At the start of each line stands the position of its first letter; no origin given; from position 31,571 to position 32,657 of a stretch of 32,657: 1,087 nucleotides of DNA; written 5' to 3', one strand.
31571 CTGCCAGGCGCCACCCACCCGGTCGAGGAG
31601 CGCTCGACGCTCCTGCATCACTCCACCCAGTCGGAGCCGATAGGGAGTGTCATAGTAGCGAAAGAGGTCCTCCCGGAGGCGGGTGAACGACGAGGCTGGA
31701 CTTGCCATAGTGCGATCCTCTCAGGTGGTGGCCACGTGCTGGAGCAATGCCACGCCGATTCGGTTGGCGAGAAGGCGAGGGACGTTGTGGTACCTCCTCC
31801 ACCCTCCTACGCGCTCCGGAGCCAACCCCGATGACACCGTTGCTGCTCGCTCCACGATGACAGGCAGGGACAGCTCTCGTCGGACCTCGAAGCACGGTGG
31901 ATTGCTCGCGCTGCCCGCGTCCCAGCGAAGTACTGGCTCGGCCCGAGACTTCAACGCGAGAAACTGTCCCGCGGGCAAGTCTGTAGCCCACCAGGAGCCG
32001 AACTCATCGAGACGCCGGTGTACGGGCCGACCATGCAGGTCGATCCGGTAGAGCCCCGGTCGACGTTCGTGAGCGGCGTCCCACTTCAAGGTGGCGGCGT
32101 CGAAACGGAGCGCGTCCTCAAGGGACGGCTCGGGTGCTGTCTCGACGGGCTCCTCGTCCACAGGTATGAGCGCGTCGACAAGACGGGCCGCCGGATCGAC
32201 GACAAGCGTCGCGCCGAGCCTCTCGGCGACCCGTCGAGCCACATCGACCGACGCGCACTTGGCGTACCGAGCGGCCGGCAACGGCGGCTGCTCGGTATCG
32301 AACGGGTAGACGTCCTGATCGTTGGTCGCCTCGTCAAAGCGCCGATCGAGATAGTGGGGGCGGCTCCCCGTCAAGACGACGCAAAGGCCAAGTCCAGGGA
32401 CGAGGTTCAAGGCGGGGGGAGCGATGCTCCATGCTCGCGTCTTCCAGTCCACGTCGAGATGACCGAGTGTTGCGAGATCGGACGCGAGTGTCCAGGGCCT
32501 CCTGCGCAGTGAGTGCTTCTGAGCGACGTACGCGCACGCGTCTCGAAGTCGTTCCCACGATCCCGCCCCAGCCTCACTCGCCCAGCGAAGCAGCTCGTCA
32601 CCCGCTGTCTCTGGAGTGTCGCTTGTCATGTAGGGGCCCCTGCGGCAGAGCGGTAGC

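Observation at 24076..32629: Giant DEAH/DUF1998 helicase operon with Cas4-like nuclease and convergent C5 methyltransferase: Druantia/DISARM-like but fitting neither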

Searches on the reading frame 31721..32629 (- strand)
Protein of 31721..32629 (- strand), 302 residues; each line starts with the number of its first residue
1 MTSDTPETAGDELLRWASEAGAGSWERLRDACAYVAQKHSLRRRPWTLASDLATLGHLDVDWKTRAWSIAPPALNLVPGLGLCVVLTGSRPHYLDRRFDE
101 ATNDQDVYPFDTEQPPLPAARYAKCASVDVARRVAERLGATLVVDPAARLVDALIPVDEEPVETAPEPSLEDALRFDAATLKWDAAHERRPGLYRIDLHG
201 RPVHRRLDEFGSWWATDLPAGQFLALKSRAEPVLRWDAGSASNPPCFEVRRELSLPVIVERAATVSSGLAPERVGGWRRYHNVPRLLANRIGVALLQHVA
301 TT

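Call 3: search_protein_families(library=pfam, proteins=[window:31721-32629:-], max_evalue=0.01)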
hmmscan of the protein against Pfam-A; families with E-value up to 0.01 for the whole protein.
window:31721-32629:- (302 aa): 0 families

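Call 4: search_protein_families(library=padloc, proteins=[window:31721-32629:-], max_evalue=0.01)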
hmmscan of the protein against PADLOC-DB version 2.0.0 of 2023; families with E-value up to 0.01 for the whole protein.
window:31721-32629:- (302 aa): 2 families
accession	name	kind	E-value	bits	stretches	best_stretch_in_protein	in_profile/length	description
PDLC00057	DruL4|DruL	-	3.7e-47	159.1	1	9-301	2-307/309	Unknown function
PDLC00056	DruL4|DruL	-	2e-12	44.5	1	18-104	10-102/330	Unknown function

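Call 15: find_homologous_proteins(query=window:31721-32629:-, max_evalue=0.001)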
Query window:31721-32629:- (302 aa): 83 proteins with E <= 0.001 among 8000 candidates.
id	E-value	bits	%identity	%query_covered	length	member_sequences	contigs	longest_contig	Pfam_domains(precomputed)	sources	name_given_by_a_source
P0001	8.8e-181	618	90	100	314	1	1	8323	-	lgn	-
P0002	1.3e-175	601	88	100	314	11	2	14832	-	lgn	-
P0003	2.9e-174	596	86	100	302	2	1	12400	-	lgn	-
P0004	3.0e-166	570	83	100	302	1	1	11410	-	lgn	-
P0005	6.6e-142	490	72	98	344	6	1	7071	-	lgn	-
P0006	4.2e-140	484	71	98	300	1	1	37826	-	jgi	jgi:hypothetical protein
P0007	8.7e-140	483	69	100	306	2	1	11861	-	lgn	-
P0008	9.1e-140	483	72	98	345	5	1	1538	-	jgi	jgi:hypothetical protein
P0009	1.7e-139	482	70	100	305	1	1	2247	-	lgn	-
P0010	3.5e-139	481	69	100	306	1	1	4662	-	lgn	-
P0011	9.6e-139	480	71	97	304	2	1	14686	-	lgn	-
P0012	1.7e-138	479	69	100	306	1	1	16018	-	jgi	jgi:hypothetical protein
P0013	6.0e-137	474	68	100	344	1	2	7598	-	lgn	-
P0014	1.3e-136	473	68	99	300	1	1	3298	-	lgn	-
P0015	2.0e-136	472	68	100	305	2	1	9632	-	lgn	-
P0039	3.7e-122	425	64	98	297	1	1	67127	-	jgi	jgi:hypothetical protein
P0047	1.4e-113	397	65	88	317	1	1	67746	-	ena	-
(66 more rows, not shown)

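Call 17: find_related_loci(query=A1, collection=genome_contigs, flank=10000)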
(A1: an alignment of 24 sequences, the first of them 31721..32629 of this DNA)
Query A1 (302 aa) in genome_contigs; peptide patterns used: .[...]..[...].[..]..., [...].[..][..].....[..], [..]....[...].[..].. (x = any residue, [..] = any of these).
79 stretches matched a pattern; 19 encode a relative of the query (tblastn E <= 1e-3); 19 distinct loci.
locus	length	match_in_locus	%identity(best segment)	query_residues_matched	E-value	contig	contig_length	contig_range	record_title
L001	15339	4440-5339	88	1-300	2e-178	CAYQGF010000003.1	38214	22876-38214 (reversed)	MAG TPA_asm: uncultured Iamiaceae bacterium isolate SRP344714_co1_236 genome assembly, contig: NODE_2183_length_38214_co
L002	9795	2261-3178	39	10-301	2e-67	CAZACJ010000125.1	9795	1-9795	MAG TPA_asm: uncultured Pirellula sp. isolate SRP318679_co1_54 genome assembly, contig: NODE_10697_length_9795_cov_5.733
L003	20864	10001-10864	43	8-295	6e-67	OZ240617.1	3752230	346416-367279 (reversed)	MAG: Candidatus Aldehydirespiratoraceae bacterium isolate 0b71e67c-702b-47f2-97b2-5742d9223fe1 genome assembly, chromoso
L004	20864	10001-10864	43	8-295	6e-67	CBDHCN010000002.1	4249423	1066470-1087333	MAG: Candidatus Aldehydirespiratoraceae bacterium isolate 1823f4bd-ece8-44b4-8147-d2e02a723a8b genome assembly, contig:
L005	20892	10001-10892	65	8-302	2e-97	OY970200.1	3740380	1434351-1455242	MAG: uncultured Acidimicrobiia bacterium isolate MFD03066.bin.1.45 genome assembly, chromosome: 1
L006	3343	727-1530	41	1-258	2e-59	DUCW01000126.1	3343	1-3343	MAG TPA_asm: Gemmatimonadetes bacterium isolate UWMA-0339 NODE_36155_length_3343_cov_0.050247, whole genome shotgun sequ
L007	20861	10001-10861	33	10-295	5e-42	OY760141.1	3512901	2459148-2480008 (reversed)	MAG: Acidimicrobiales bacterium isolate 5b15a54b-9cf3-459b-830c-82dda2a8371f genome assembly, chromosome: 1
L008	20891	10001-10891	31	11-299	4e-22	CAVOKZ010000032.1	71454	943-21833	MAG: uncultured Solirubrobacterales bacterium isolate MFD10097.bin.1.2 genome assembly, contig: contig_4017, whole genom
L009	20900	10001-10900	30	13-297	9e-17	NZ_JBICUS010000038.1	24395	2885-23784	Spirillospora sp. NPDC048824 NPDC048824_381_G12.ctg-0038, whole genome shotgun sequence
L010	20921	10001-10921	28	8-299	2e-16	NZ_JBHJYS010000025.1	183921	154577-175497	Streptomyces sp. NPDC055955 NPDC055955_390_E6.ctg-0025, whole genome shotgun sequence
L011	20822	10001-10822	29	11-291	5e-16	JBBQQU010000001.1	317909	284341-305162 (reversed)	MAG: Gaiellales bacterium isolate Co_metawrap_1607 Cmw_1607_k141_14411645_length_317909_cov_23.5527, whole genome shotgu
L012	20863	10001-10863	33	10-295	2e-32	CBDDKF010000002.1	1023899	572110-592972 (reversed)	MAG: Ilumatobacteraceae bacterium isolate ee343e59-867e-4763-8468-b2690ad66cb9 genome assembly, contig: contig_2, whole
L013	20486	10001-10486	34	11-176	5e-16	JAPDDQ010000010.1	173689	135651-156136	Solirubrobacter taibaiensis strain KCTC 29222 Scaffold10_1, whole genome shotgun sequence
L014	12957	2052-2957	28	13-299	6e-16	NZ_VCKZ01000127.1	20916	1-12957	Actinomadura geliboluensis strain A8036 NODE_127_length_20916_cov_8.14787, whole genome shotgun sequence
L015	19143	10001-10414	33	11-152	8e-16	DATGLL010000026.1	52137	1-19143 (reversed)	MAG TPA_asm: Candidatus Dormiibacterota bacterium isolate SMAG_U9885 k141_208186, whole genome shotgun sequence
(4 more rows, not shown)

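Call 20: search_protein_families(library=padloc, proteins=[L001:2416-4443:+, L001:1301-2296:+, L001:40-1308:+, L007:7929-9974:+, L009:7803-9983:+, L009:16404-18140:+, L009:18103-19299:+, L009:19296-20900:+, L011:7989-9992:+, L008:7328-9709:+], max_evalue=0.001)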
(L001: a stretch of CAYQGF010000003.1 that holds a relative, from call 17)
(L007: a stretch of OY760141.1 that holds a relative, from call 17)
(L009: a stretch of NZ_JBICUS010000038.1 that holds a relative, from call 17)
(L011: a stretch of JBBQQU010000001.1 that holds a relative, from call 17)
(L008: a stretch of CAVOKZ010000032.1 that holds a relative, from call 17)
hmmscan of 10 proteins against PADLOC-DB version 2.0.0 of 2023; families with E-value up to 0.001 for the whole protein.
L001:2416-4443:+ (675 aa): 9 families
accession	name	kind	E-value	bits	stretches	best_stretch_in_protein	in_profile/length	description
PDLC00052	DruF4|DruF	-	4.5e-50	168.5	1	3-475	7-492/692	Unknown function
PDLC00017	DruF2|DruF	-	3e-48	162.5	1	5-673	10-690/693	Unknown function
PDLC00055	DruF4|DruF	-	2e-47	160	1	5-543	4-556/703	Unknown function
PDLC00020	DruF2|DruF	-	8.9e-45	151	1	3-537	7-553/693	Unknown function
PDLC00053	DruF4|DruF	-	5.2e-32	109.2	1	5-475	2-465/689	Unknown function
PDLC00016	DruF2|DruF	-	1.8e-31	107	1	5-446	23-492/1030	Unknown function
PDLC00023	DruF2|DruF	-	4.1e-30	102.6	1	5-445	8-469/1011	Unknown function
PDLC00054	DruF4|DruF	-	5e-27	92.6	2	6-253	3-248/678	Unknown function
PDLC00021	DruF2|DruF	-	5.4e-24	82.8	2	5-252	2-247/676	Unknown function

L001:1301-2296:+ (331 aa): 0 families

L001:40-1308:+ (422 aa): 0 families

L007:7929-9974:+ (681 aa): 9 families
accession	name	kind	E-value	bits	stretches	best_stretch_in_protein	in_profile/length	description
PDLC00052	DruF4|DruF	-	3.9e-69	231.5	1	25-548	5-548/692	Unknown function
PDLC00017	DruF2|DruF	-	3e-68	228.7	1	29-676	10-686/693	Unknown function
PDLC00020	DruF2|DruF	-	1.1e-62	210.3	1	25-549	5-551/693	Unknown function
PDLC00055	DruF4|DruF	-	7e-51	171.4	1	31-675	6-690/703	Unknown function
PDLC00053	DruF4|DruF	-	1.4e-47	160.7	1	32-487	5-459/689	Unknown function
PDLC00023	DruF2|DruF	-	2.1e-32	110.2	1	33-437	12-447/1011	Unknown function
PDLC00016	DruF2|DruF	-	2.3e-32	110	1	10-432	4-462/1030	Unknown function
PDLC00054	DruF4|DruF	-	8.5e-15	52.2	1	32-279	5-252/678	Unknown function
PDLC00021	DruF2|DruF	-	1.2e-09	35.4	1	96-277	71-250/676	Unknown function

L009:7803-9983:+ (726 aa): 10 families
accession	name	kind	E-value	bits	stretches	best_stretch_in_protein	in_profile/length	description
PDLC00052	DruF4|DruF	-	2.5e-107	357.7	1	53-723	8-688/692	Unknown function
PDLC00020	DruF2|DruF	-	1.3e-100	335.5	1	53-723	8-689/693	Unknown function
PDLC00017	DruF2|DruF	-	7.7e-100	333.1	1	54-724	10-691/693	Unknown function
PDLC00055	DruF4|DruF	-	2.9e-82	275.1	1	53-725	3-697/703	Unknown function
PDLC00053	DruF4|DruF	-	6.6e-27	92.3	1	55-565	3-512/689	Unknown function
PDLC00016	DruF2|DruF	-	2.3e-22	76.9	1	47-239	16-217/1030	Unknown function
PDLC00023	DruF2|DruF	-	1.3e-18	64.5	1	53-240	7-201/1011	Unknown function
PDLC00054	DruF4|DruF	-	2.1e-07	27.8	1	54-240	2-186/678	Unknown function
PDLC00021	DruF2|DruF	-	2e-05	21.4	1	54-239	2-184/676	Unknown function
PDLC00019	DruF2|DruF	-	0.00095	15.3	0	85-279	43-224/850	Unknown function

L009:16404-18140:+ (578 aa): 0 families

L009:18103-19299:+ (398 aa): 0 families

L009:19296-20900:+ (535 aa): 0 families

L011:7989-9992:+ (667 aa): 9 families
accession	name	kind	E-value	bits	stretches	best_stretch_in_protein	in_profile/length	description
PDLC00052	DruF4|DruF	-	1.4e-27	94.1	2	12-259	9-264/692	Unknown function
PDLC00020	DruF2|DruF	-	6.8e-27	91.9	2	10-256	7-263/693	Unknown function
PDLC00017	DruF2|DruF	-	1e-25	88.1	2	6-264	4-268/693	Unknown function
PDLC00016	DruF2|DruF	-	2e-17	60.5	1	16-258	27-280/1030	Unknown function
PDLC00055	DruF4|DruF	-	2.5e-16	57.2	1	37-221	28-219/703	Unknown function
PDLC00023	DruF2|DruF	-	1.2e-14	51.4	1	16-260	12-265/1011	Unknown function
PDLC00054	DruF4|DruF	-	1.8e-10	37.9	1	34-264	23-256/678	Unknown function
PDLC00053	DruF4|DruF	-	8e-10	35.9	1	30-255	19-253/689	Unknown function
PDLC00021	DruF2|DruF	-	2.8e-06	24.2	1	95-202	81-186/676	Unknown function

L008:7328-9709:+ (793 aa): 9 families
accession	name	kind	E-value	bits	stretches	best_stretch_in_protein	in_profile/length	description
PDLC00052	DruF4|DruF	-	6.4e-55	184.5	1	344-709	165-537/692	Unknown function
PDLC00017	DruF2|DruF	-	2.6e-48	162.8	1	344-716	165-547/693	Unknown function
PDLC00020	DruF2|DruF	-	6.4e-46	154.8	1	344-708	166-538/693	Unknown function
PDLC00055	DruF4|DruF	-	1.1e-29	101.4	1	344-694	157-522/703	Unknown function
PDLC00053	DruF4|DruF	-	8.6e-21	72.1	1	344-701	159-505/689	Unknown function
PDLC00016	DruF2|DruF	-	6.5e-18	62.1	1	521-673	370-529/1030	Unknown function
PDLC00023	DruF2|DruF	-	7.2e-17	58.7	2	514-640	342-475/1011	Unknown function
PDLC00054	DruF4|DruF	-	1.8e-07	28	1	353-653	158-470/678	Unknown function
PDLC00021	DruF2|DruF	-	2.6e-06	24.3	1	356-655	160-469/676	Unknown function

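Call 21: search_protein_families(library=pfam, proteins=[L001:2416-4443:+, L001:1301-2296:+, L001:40-1308:+, L007:7929-9974:+, L009:7803-9983:+, L009:16404-18140:+, L009:18103-19299:+, L009:19296-20900:+, L011:7989-9992:+, L008:7328-9709:+], max_evalue=0.001)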
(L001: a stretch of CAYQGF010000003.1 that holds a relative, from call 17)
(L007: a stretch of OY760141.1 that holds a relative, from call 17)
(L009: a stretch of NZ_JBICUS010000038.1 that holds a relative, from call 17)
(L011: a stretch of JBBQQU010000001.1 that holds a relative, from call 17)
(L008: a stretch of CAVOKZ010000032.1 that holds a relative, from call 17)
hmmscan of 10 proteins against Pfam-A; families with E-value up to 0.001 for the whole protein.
L001:2416-4443:+ (675 aa): 0 families

L001:1301-2296:+ (331 aa): 0 families

L001:40-1308:+ (422 aa): 1 family
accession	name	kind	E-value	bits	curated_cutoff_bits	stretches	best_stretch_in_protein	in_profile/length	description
PF02538.19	Hydantoinase_B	-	3.9e-107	359.3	26.8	2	9-252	161-407/519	Hydantoinase B/oxoprolinase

L007:7929-9974:+ (681 aa): 0 families

L009:7803-9983:+ (726 aa): 0 families

L009:16404-18140:+ (578 aa): 0 families

L009:18103-19299:+ (398 aa): 0 families

L009:19296-20900:+ (535 aa): 2 families
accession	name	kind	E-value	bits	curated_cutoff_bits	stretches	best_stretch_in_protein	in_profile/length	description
PF00012.26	HSP70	-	7.4e-59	199.9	20.6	1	3-490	2-491/599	Hsp70 protein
PF06723.19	MreB_Mbl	-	2.9e-09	36.6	27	1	121-369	81-322/327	MreB/Mbl protein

L011:7989-9992:+ (667 aa): 0 families

L008:7328-9709:+ (793 aa): 8 families
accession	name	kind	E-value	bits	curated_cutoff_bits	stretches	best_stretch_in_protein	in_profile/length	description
PF13011.12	LZ_Tnp_IS481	-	2e-21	76.5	22.2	1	23-106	1-84/85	leucine-zipper of insertion element IS481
PF13683.12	rve_3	-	1.9e-15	56.8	26.5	1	261-326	2-67/67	Integrase core domain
PF00665.32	rve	-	3.1e-13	50.3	32.6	1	155-272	5-102/102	Integrase core domain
PF13518.12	HTH_28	-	2.5e-11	43.9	25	1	36-83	2-48/52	Helix-turn-helix domain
PF13384.12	HTH_23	-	9.3e-11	41.6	24.6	1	36-79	7-49/50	Homeodomain-like domain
PF13551.12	HTH_29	-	4.3e-08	33.6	28.1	1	44-82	8-47/64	Winged helix-turn helix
PF13565.12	HTH_32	-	1.2e-07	32.5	33.7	1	63-129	1-73/73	Homeodomain-like domain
PF01527.26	HTH_Tnp_1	-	0.00012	22.7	24.1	1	36-82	12-57/75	Transposase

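Call 26: find_related_loci(query=A1, collection=metagenome_contigs, flank=10000)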
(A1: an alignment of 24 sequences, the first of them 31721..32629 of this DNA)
Query A1 (302 aa) in metagenome_contigs; peptide patterns used: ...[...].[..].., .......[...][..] (x = any residue, [..] = any of these).
114 stretches matched a pattern; 23 encode a relative of the query (tblastn E <= 1e-3); 23 distinct loci.
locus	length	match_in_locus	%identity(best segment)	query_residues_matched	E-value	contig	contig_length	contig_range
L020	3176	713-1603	71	7-302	1e-138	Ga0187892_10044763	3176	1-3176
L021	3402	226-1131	68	1-302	7e-133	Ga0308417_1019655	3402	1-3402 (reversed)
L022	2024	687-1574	61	8-301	1e-125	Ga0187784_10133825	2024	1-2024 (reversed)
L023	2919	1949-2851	63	1-299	2e-122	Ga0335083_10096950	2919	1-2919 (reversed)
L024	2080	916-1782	54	8-296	2e-114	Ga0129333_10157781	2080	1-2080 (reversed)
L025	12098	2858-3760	45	10-297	7e-73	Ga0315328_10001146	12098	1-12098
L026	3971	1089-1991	46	10-297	3e-72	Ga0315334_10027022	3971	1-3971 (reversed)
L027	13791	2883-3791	41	10-292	1e-66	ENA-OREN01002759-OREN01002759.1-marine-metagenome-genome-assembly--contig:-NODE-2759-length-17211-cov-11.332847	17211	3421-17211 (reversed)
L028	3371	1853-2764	45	3-295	3e-65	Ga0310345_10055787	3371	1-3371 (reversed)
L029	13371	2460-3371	40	10-297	3e-64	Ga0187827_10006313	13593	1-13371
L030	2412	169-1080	40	8-299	1e-63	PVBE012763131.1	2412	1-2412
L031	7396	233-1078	43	3-283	7e-62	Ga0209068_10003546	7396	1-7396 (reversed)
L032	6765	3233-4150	41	8-295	6e-61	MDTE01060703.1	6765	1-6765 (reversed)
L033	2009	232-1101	44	8-295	7e-61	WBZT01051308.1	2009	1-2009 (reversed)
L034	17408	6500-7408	41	10-292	1e-66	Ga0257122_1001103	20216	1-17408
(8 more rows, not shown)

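Call 38: find_encoding_contigs(protein=window:31721-32629:-, flank=10000, max_places=4)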
Protein window:31721-32629:- (302 aa): no gene with exactly this product is on record in the collection.

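Call 39: find_encoding_contigs(protein=P0006, flank=10000, max_places=2)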
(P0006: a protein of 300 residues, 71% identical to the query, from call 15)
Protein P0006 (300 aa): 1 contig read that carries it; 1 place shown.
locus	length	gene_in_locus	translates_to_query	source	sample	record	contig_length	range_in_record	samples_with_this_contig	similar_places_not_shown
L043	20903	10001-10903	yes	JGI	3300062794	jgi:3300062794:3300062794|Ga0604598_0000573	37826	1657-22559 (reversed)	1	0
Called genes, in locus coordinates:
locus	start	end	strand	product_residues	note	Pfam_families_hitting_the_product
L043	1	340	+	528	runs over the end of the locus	PF00005:ABC_tran, PF02463:SMC_N (faint), PF13304:AAA_21 (faint), PF12848:ABC_tran_Xtn, PF00005:ABC_tran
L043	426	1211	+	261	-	PF00977:His_biosynth, PF01207:Dus (faint), PF02581:TMP-TENI (faint), PF01180:DHO_dh (faint)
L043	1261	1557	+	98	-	PF00166:Cpn10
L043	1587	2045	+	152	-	PF13577:SnoaL_4, PF14534:DUF4440 (weak), PF12680:SnoaL_2 (weak)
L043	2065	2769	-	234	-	PF13531:SBP_bac_11, PF01547:SBP_bac_1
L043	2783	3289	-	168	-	PF03551:PadR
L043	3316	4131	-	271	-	PF00563:EAL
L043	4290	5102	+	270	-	-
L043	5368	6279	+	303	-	-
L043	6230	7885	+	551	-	PF13392:HNH_3, PF00589:Phage_integrase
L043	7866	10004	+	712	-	-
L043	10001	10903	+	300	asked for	-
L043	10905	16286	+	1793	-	PF00270:DEAD, PF27116:YjiV_N, PF00271:Helicase_C (weak)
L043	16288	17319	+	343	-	PF12705:PDDEXK_1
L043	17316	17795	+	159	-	PF03852:Vsr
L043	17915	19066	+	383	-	PF00145:DNA_methylase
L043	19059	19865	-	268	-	PF09233:Endonuc-EcoRV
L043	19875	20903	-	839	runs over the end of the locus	PF08751:TrwC, PF13245:AAA_19, PF13604:AAA_30, PF01443:Viral_helicase1 (weak), PF18335:SH3_13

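Call 40: find_encoding_contigs(protein=P0039, flank=10000, max_places=2)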
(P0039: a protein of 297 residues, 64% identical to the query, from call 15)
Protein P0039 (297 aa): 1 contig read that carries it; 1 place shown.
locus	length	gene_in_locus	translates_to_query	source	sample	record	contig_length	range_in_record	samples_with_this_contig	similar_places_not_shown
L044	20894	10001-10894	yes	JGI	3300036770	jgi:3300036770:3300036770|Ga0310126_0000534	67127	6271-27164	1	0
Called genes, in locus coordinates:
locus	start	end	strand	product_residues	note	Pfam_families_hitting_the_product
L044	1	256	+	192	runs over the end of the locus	-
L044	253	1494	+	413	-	PF00589:Phage_integrase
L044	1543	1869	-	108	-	-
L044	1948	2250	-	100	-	-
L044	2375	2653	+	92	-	-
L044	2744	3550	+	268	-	-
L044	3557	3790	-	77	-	-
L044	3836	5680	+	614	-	-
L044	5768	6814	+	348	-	PF17338:GP88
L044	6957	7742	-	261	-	PF01844:HNH (faint)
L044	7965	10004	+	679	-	-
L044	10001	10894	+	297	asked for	-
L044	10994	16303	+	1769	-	PF00270:DEAD, PF27116:YjiV_N, PF00271:Helicase_C (weak)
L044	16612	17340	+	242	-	PF12705:PDDEXK_1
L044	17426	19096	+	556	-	-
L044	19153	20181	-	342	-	PF00145:DNA_methylase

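Call 41: find_encoding_contigs(protein=P0047, flank=10000, max_places=2)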
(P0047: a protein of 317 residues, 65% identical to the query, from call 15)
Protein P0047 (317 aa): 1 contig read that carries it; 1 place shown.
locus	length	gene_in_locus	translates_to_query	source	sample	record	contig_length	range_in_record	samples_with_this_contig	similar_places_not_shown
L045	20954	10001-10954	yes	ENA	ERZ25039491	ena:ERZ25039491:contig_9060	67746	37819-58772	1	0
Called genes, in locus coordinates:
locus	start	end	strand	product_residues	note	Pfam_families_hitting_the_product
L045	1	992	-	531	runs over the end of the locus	PF00501:AMP-binding, PF13193:AMP-binding_C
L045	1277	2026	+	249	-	PF00378:ECH_1, PF16113:ECH_2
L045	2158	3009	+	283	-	PF00378:ECH_1, PF16113:ECH_2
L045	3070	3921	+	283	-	PF00378:ECH_1, PF16113:ECH_2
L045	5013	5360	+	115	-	-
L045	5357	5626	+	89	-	-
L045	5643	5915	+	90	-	PF01527:HTH_Tnp_1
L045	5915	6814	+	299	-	PF13276:HTH_21, PF00665:rve, PF13683:rve_3, PF13333:rve_2 (weak)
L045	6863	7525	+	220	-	PF13276:HTH_21 (weak), PF00665:rve (weak), PF13683:rve_3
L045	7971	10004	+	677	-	-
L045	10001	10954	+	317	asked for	-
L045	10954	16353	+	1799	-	PF00270:DEAD, PF27116:YjiV_N, PF00271:Helicase_C (weak)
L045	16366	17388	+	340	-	PF12705:PDDEXK_1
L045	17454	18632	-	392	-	PF00145:DNA_methylase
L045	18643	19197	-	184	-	PF03852:Vsr, PF18741:MTES_1575 (faint)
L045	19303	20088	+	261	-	-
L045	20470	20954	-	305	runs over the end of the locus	PF00392:GntR, PF07702:UTRA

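Call 51: predict_structure(alignment_id=A1)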
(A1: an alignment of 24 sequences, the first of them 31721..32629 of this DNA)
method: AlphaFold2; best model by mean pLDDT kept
length: 302 residues; sequences in the alignment: 24
mean_pLDDT: 92.2   pTM: 0.87
mean pLDDT of the five models: 92.2, 92.0, 91.7, 91.2, 91.2
residues with pLDDT >= 90: 249; 70-90: 47; 50-70: 2; < 50: 4
segments of 3 or more residues with pLDDT < 50: 1-4
pLDDT, mean of each block of 10 residues (from residue 1): 63 96 95 95 88 94 91 93 94 90 94 93 96 96 96 91 88 93 93 88 91 93 93 95 92 95 94 95 96 97 91
secondary structure, 60 per line:
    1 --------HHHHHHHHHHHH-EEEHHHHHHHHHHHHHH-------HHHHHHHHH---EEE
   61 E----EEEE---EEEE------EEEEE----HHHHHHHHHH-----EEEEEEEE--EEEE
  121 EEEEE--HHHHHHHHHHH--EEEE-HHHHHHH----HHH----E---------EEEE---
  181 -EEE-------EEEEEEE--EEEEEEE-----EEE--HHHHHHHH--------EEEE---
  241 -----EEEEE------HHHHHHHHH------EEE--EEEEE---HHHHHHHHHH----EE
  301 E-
elements in order: H9-20 E22-24 H25-38 H46-54 E58-61 E66-69 E73-76 E83-87 H92-101 E107-114 E117-125 H128-138 E141-144 H146-152 E174-177 E182-184 E192-198 E201-207 E213-215 H218-225 E234-237 E246-250 H257-265 E272-274 E277-281 H285-294 E299-301
